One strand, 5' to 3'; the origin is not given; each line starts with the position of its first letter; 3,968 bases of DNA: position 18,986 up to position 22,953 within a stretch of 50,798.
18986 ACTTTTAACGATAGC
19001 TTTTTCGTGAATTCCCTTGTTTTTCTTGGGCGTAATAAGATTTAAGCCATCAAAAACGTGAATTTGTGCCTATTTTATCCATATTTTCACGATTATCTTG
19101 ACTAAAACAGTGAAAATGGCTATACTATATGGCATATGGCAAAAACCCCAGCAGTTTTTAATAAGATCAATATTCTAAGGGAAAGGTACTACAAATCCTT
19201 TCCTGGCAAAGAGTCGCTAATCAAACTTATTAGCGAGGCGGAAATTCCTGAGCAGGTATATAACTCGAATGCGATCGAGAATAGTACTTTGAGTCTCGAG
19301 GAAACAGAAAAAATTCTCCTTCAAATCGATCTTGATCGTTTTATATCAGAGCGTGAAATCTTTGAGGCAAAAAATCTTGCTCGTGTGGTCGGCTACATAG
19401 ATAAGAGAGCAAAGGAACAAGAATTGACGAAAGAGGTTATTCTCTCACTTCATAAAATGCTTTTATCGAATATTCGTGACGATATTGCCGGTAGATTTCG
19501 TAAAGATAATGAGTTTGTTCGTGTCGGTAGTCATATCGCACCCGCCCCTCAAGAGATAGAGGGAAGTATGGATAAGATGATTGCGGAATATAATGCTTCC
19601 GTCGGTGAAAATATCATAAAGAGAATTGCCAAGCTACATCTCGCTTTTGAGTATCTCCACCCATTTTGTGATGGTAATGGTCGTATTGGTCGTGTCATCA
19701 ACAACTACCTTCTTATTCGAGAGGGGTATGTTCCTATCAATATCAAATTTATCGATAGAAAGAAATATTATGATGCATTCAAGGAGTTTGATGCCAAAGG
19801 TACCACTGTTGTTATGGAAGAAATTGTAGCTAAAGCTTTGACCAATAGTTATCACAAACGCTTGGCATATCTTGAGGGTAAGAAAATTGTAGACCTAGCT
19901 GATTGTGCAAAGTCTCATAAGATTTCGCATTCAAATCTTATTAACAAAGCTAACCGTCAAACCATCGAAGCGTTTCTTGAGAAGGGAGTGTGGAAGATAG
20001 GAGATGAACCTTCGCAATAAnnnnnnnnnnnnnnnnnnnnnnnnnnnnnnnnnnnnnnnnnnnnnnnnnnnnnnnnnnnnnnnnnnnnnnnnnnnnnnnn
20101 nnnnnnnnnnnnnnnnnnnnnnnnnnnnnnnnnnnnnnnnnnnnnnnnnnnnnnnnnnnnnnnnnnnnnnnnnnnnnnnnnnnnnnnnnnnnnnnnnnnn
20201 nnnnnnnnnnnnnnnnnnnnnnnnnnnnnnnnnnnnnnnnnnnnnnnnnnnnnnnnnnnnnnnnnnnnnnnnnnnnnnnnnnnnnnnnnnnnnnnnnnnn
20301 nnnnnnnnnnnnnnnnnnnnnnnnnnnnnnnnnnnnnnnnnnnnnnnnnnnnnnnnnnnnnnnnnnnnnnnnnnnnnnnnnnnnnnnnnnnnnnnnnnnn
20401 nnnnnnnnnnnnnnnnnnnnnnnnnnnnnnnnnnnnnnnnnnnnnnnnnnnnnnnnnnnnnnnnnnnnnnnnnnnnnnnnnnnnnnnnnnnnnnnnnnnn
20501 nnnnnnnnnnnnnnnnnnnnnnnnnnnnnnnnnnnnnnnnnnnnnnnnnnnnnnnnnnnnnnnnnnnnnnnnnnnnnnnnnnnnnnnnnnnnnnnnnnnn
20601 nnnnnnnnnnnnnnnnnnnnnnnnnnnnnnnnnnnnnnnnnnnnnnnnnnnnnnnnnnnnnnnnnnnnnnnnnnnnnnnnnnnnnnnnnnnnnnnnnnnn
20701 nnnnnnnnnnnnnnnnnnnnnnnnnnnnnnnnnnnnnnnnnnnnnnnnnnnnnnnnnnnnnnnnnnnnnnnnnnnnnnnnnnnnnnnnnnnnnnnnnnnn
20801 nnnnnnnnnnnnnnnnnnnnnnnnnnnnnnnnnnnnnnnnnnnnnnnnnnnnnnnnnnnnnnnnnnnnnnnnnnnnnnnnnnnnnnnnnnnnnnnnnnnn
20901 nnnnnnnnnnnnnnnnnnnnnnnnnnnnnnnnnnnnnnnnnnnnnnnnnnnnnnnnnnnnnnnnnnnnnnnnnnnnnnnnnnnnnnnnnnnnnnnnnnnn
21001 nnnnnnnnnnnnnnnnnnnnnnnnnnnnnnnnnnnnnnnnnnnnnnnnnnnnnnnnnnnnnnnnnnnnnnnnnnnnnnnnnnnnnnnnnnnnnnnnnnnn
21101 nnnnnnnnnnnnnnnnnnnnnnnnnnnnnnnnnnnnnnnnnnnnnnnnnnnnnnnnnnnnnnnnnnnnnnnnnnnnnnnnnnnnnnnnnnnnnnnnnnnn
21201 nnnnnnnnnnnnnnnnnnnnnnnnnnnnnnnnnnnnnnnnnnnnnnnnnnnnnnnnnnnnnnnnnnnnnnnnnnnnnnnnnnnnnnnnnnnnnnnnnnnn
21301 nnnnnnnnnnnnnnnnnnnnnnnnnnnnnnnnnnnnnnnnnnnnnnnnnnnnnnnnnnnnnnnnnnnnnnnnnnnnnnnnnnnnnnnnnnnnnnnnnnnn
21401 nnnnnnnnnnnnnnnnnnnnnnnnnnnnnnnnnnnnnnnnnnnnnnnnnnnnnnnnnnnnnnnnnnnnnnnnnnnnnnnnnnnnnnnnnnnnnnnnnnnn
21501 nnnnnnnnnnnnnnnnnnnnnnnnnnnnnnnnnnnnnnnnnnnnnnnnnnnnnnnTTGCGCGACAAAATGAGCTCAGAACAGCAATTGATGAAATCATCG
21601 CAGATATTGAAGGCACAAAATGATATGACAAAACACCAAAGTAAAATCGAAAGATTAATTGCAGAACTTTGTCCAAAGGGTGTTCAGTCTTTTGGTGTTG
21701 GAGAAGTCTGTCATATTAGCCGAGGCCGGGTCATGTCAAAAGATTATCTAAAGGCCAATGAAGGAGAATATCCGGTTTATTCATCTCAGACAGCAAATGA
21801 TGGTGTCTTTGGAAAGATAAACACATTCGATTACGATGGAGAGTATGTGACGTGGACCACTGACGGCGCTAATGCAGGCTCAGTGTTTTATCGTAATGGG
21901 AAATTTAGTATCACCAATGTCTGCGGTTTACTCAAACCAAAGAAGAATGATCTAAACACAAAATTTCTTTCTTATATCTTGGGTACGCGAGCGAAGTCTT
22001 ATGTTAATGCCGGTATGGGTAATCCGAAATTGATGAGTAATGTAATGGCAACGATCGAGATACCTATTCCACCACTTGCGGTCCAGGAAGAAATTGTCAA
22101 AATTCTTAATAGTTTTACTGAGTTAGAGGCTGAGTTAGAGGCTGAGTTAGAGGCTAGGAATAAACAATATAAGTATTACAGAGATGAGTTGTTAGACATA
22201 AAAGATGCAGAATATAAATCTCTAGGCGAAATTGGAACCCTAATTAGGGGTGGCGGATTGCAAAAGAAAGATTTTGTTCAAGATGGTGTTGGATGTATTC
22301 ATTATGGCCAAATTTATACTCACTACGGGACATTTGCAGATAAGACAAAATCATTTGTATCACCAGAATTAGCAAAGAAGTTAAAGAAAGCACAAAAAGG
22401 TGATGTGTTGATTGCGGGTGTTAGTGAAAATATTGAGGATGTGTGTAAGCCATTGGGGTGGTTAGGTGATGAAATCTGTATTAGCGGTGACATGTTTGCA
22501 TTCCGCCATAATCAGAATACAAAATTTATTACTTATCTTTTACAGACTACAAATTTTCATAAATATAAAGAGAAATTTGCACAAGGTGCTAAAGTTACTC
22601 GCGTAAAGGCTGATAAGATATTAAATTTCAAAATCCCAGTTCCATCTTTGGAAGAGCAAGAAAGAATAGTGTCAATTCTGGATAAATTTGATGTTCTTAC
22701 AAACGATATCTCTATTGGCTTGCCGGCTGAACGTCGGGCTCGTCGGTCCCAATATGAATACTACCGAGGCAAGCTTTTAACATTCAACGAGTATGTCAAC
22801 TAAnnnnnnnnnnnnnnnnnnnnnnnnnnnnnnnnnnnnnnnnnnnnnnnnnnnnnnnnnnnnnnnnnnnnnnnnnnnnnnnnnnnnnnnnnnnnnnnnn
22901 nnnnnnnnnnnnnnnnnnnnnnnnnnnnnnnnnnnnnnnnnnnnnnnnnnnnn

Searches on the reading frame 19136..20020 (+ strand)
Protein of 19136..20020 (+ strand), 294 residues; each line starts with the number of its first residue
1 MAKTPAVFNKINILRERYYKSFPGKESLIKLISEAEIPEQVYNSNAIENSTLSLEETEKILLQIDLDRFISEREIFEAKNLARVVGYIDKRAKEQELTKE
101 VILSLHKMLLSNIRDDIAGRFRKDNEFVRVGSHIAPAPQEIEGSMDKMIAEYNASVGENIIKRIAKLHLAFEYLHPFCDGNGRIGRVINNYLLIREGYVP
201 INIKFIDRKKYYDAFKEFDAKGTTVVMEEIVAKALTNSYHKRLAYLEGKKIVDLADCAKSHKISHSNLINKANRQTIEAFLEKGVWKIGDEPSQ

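Call 3: search_protein_families(library=pfam, proteins=[window:19136-20020:+], max_evalue=0.01)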
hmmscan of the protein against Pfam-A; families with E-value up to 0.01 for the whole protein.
window:19136-20020:+ (294 aa): 1 family
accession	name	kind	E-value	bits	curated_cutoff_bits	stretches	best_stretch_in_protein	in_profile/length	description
PF02661.23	Fic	-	1.2e-22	81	24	1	97-193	2-93/93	Fic/DOC family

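Call 4: search_protein_families(library=padloc, proteins=[window:19136-20020:+], max_evalue=0.01)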
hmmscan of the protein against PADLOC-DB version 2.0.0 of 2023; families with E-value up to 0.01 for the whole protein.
window:19136-20020:+ (294 aa): 9 families
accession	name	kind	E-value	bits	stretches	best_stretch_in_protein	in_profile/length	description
PDLC04836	PDC-S04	-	4.9e-35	118.8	1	41-247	30-238/244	-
PDLC04840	PDC-S04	-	2.9e-32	110.2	1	41-229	16-210/227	-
PDLC03963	SoFic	-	3.5e-28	97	1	41-233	61-258/361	-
PDLC04837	PDC-S04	-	2.6e-27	93.6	1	39-232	28-221/234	-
PDLC04839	PDC-S04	-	6e-20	69.8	1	61-236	25-203/205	-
PDLC04966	PDC-S24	-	2.3e-17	61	1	72-203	207-346/497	-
PDLC04838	PDC-S04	-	2.2e-11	41.9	1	77-238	43-205/209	-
PDLC04842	PDC-S04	-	1.3e-09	36.1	1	99-248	44-183/202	-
PDLC04841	PDC-S04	-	1.8e-08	32.4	1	155-248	190-281/292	-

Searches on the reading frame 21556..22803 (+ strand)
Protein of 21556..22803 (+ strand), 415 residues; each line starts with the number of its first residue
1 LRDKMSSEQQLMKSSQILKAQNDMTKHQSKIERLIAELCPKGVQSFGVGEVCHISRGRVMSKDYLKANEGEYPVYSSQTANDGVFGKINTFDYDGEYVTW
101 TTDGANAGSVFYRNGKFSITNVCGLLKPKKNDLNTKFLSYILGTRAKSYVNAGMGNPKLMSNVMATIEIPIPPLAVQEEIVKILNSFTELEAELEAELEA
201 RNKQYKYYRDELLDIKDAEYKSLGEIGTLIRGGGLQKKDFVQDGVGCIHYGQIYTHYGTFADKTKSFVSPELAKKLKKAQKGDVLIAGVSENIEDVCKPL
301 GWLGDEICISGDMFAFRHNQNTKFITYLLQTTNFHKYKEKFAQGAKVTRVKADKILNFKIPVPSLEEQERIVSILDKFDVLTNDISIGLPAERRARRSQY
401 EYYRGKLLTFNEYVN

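Call 105: search_solved_structures(query=window:21556-22803:+, max_evalue=0.00001)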
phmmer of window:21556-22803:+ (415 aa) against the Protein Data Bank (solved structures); distinct sequences matched with E-value up to 0.00001: 4.
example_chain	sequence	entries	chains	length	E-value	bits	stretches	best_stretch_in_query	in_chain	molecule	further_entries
7bst_A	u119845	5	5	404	1.3e-39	139.9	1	136-410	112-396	Type-1 restriction enzyme EcoR124II specificity protein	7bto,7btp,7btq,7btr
1yf2_A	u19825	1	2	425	4.5e-12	49.2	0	123-195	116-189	Type I restriction-modification enzyme, S subunit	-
5ybb_D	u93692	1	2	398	3.2e-06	30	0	272-376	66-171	Restriction endonuclease S subunits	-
3okg_A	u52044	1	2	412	3.6e-06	29.8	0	272-376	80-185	Restriction endonuclease S subunits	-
